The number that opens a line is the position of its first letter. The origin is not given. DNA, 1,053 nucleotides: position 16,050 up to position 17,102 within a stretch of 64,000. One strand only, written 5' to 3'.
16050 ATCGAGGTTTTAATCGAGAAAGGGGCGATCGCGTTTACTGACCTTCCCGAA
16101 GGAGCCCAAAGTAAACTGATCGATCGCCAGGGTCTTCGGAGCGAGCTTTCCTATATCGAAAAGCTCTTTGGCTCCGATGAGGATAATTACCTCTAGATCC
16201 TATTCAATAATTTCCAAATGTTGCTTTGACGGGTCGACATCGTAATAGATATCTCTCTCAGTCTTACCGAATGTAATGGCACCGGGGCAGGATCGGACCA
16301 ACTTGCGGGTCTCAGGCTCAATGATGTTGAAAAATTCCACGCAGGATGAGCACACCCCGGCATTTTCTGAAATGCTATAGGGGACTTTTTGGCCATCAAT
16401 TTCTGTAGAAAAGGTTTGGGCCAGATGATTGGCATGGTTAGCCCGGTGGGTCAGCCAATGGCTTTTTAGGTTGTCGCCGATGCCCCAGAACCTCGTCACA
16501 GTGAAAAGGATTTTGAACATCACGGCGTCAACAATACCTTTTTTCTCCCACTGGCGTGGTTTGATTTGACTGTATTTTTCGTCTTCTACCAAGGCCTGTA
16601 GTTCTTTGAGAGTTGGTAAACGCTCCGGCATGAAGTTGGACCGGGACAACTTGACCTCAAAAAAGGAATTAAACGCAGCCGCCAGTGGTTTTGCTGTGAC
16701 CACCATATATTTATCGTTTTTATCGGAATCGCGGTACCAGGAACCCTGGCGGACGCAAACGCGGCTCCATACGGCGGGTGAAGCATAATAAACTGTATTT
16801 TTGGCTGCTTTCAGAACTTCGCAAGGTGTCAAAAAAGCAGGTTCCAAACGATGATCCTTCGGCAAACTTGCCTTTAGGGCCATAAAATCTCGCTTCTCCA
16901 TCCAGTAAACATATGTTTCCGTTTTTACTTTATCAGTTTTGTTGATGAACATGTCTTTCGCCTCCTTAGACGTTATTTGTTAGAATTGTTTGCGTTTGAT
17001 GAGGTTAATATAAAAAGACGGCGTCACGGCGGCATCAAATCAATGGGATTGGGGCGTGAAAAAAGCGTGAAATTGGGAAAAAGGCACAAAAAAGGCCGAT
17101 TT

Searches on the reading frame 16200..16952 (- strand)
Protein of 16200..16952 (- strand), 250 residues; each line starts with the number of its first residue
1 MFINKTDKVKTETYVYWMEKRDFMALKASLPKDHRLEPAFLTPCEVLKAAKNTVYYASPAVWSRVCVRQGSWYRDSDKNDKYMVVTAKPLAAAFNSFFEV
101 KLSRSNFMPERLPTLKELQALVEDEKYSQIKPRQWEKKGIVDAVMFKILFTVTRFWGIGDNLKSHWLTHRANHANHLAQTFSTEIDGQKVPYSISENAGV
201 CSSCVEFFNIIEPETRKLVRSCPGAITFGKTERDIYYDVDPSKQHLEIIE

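Call 13: find_encoding_contigs(protein=window:16200-16952:-, flank=10000, max_places=10)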
Protein window:16200-16952:- (250 aa): 21 contigs read that carry it; 10 places shown.
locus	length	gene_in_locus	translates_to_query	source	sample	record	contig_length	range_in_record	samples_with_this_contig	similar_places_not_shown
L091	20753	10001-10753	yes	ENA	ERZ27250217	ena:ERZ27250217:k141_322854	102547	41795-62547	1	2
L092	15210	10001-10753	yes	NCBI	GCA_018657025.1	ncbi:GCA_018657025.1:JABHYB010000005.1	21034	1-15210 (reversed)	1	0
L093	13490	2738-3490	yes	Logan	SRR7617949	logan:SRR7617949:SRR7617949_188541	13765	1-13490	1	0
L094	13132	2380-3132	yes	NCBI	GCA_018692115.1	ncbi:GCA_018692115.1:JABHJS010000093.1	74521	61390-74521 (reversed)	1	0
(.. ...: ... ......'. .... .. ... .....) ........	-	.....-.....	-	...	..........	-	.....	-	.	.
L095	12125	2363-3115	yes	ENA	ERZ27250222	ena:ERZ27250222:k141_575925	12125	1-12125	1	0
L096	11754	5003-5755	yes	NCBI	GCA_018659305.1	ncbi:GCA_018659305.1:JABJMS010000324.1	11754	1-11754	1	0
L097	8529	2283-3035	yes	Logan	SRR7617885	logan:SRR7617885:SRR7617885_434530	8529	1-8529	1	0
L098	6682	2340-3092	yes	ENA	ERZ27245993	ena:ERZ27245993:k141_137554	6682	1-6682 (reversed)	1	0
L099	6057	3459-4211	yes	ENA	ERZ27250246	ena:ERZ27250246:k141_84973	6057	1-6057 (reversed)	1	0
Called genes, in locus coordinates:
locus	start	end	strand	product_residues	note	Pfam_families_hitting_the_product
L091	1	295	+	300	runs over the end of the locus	PF04909:Amidohydro_2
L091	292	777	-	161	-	PF00515:TPR_1 (faint), PF07719:TPR_2 (faint), PF13181:TPR_8 (faint), PF13371:TPR_9 (faint), PF13428:TPR_14 (faint), PF13432:TPR_16 (faint)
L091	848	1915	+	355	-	-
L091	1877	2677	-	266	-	PF00561:Abhydrolase_1, PF12146:Hydrolase_4, PF12697:Abhydrolase_6, PF00326:Peptidase_S9 (weak)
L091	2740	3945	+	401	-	PF13439:Glyco_transf_4, PF13579:Glyco_trans_4_4, PF00534:Glycos_transf_1, PF13692:Glyco_trans_1_4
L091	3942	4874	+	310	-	PF01075:Glyco_transf_9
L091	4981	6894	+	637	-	PF02824:TGS (weak), PF07973:tRNA_SAD, PF00587:tRNA-synt_2b, PF03129:HGTP_anticodon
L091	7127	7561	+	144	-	PF05198:IF3_N, PF00707:IF3_C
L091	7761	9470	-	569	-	PF08447:PAS_3, PF13185:GAF_2, PF00512:HisKA, PF02518:HATPase_c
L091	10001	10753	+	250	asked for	-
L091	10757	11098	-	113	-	-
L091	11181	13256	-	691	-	-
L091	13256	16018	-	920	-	PF07584:BatA, PF13709:DUF4159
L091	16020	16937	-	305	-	PF01882:DUF58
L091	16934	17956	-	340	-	PF00493:MCM (faint), PF20030:bpMoxR, PF07726:AAA_3, PF07728:AAA_5, PF17863:AAA_lid_2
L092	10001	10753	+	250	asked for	-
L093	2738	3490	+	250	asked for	-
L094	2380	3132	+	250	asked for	-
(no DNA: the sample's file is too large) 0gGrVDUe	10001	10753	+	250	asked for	-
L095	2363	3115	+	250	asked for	-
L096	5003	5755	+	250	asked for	-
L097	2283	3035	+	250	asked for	-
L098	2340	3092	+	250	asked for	-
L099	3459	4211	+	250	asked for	-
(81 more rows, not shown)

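Call 15: find_homologous_proteins(query=window:16200-16952:-)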
Query window:16200-16952:- (250 aa): 337 proteins with E <= 0.001 among 509 candidates; the best 120 are listed.
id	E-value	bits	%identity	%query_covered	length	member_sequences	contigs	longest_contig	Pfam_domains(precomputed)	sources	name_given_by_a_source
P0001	9.5e-168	574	100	100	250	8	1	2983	-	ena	-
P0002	9.4e-106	371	61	99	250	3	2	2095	-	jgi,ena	-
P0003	5.1e-103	362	62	96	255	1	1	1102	-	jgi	jgi:hypothetical protein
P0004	1.0e-102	361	64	93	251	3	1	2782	-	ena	-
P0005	3.1e-102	360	62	96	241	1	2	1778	-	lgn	-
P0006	4.2e-102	359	65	93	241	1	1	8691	-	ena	-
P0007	1.5e-99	351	59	99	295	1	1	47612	-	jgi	jgi:hypothetical protein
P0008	1.7e-97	344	58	99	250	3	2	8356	-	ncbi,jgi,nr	ncbi:MAG: hypothetical protein HQ513_06230 [Rhodospirillales bacterium]|nr:hypothetical protein [Rho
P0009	1.5e-96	341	58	94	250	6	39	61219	-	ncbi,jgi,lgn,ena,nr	ncbi:MAG: hypothetical protein HOL66_09585 [Rhodospirillaceae bacterium]|nr:hypothetical protein [Rh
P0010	2.0e-95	337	60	94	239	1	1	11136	-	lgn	-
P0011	1.2e-93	331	58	92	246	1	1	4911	-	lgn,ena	-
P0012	6.7e-90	319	56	94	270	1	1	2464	-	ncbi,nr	ncbi:MAG: hypothetical protein HKN13_07995 [Rhodothermales bacterium]|nr:hypothetical protein [Rhodo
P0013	1.1e-89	318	54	94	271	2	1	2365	-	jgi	-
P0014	1.5e-89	318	56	91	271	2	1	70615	-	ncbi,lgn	ncbi:MAG: hypothetical protein ACE5G0_00305 [Rhodothermales bacterium]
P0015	1.5e-88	315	54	95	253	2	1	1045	-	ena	-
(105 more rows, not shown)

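Call 16: find_encoding_contigs(protein=P0009, flank=8000, max_places=3)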
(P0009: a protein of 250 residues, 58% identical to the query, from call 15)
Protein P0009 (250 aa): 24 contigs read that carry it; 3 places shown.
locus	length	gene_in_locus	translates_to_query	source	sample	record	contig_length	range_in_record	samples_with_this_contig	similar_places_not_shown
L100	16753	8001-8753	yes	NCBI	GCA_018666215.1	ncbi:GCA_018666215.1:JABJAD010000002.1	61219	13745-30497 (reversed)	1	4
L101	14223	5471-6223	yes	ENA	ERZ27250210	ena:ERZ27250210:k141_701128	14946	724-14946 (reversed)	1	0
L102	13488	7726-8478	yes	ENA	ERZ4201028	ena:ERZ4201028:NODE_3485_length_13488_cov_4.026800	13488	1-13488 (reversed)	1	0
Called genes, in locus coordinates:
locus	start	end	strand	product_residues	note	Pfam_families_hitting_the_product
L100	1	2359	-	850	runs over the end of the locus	PF12704:MacB_PCD (faint), PF02687:FtsX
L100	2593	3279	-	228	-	PF00005:ABC_tran, PF02463:SMC_N (faint)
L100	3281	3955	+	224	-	PF25182:NonGDSL, PF00657:Lipase_GDSL, PF13472:Lipase_GDSL_2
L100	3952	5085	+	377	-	PF08495:FIST, PF10442:FIST_C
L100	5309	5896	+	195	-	PF02834:LigT_PEase, PF10469:AKAP7_NLS, PF13563:2_5_RNA_ligase2, PF02834:LigT_PEase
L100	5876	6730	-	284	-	PF03881:Fructosamin_kin, PF01636:APH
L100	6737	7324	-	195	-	-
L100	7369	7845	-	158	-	PF01451:LMWPc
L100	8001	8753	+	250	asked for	-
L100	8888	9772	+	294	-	PF23678:YqhI, PF01738:DLH, PF00326:Peptidase_S9 (faint)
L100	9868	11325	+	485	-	PF13173:AAA_14, PF13635:DUF4143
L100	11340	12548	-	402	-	PF00764:Arginosuc_synth, PF20979:Arginosuc_syn_C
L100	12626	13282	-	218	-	PF01323:DSBA, PF13743:Thioredoxin_5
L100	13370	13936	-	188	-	PF02627:CMD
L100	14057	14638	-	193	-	PF00440:TetR_N, PF16925:TetR_C_13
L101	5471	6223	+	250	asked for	-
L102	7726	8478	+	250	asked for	-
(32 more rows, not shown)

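Call 17: find_encoding_contigs(protein=P0007, flank=8000, max_places=2)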
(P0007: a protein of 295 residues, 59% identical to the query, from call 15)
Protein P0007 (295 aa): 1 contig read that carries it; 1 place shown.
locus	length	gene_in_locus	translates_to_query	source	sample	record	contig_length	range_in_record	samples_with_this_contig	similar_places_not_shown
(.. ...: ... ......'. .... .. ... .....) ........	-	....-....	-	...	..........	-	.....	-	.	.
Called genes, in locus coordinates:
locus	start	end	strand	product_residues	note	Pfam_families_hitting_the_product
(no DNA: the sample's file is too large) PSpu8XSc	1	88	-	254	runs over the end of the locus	PF01027:Bax1-I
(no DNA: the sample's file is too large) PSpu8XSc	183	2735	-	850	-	PF12704:MacB_PCD (weak), PF02687:FtsX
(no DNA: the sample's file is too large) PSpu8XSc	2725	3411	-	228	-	PF00005:ABC_tran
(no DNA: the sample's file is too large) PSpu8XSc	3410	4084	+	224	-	PF25182:NonGDSL (weak), PF00657:Lipase_GDSL, PF13472:Lipase_GDSL_2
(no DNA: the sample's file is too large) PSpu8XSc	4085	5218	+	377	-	PF08495:FIST, PF10442:FIST_C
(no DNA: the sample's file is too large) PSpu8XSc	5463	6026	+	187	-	PF02834:LigT_PEase, PF10469:AKAP7_NLS, PF13563:2_5_RNA_ligase2, PF02834:LigT_PEase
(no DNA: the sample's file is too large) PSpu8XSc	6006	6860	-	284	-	PF03881:Fructosamin_kin, PF01636:APH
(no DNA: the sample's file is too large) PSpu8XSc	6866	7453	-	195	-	-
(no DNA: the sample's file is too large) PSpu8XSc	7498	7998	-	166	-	PF01451:LMWPc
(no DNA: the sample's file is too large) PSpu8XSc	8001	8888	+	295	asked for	-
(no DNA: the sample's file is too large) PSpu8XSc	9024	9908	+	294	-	PF23678:YqhI, PF01738:DLH, PF00326:Peptidase_S9 (faint), PF02129:Peptidase_S15 (faint), PF08840:BAAT_C (faint)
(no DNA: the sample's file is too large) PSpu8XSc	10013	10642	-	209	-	PF01810:LysE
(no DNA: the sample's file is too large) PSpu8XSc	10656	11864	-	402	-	PF00764:Arginosuc_synth, PF20979:Arginosuc_syn_C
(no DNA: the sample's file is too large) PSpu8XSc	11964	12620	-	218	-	PF01323:DSBA, PF13743:Thioredoxin_5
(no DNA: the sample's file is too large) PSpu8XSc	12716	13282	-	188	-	PF02627:CMD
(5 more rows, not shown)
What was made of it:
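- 16200..16952 (-): p250, a conserved hypothetical gene downstream of the fragment. It is part of the species-specific junction segment. Its homologues are at most 65% identical and lie in unrelated contexts (calls 15-17).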

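Call 51: search_protein_families(library=pfam, proteins=[window:16200-16952:-], max_evalue=0.01)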
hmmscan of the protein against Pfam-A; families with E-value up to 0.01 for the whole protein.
window:16200-16952:- (250 aa): 0 families

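Call 54: search_protein_families(library=ncbifam, proteins=[window:16200-16952:-], max_evalue=0.1)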
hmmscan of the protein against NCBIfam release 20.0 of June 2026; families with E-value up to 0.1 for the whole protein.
window:16200-16952:- (250 aa): 1 family
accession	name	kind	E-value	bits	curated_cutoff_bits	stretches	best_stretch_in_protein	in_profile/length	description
NF058660.1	cispen_ACP_AmcB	equivalog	0.05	13.8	80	1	94-125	47-78/80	cispentacin biosynthesis acyl carrier protein AmcB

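Call 55: search_protein_families(library=phrogs, proteins=[window:16200-16952:-], max_evalue=0.1)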
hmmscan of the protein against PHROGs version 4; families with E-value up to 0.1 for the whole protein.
window:16200-16952:- (250 aa): 2 families
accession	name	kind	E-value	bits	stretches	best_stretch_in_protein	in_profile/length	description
phrog_35022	-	unknown function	0.091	14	0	118-145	92-119/140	-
phrog_18167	-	unknown function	0.092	13.9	0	184-220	26-60/80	-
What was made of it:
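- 16200..16952 (-): No Pfam, NCBIfam or PHROG family matched (calls 51, 54, 55).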
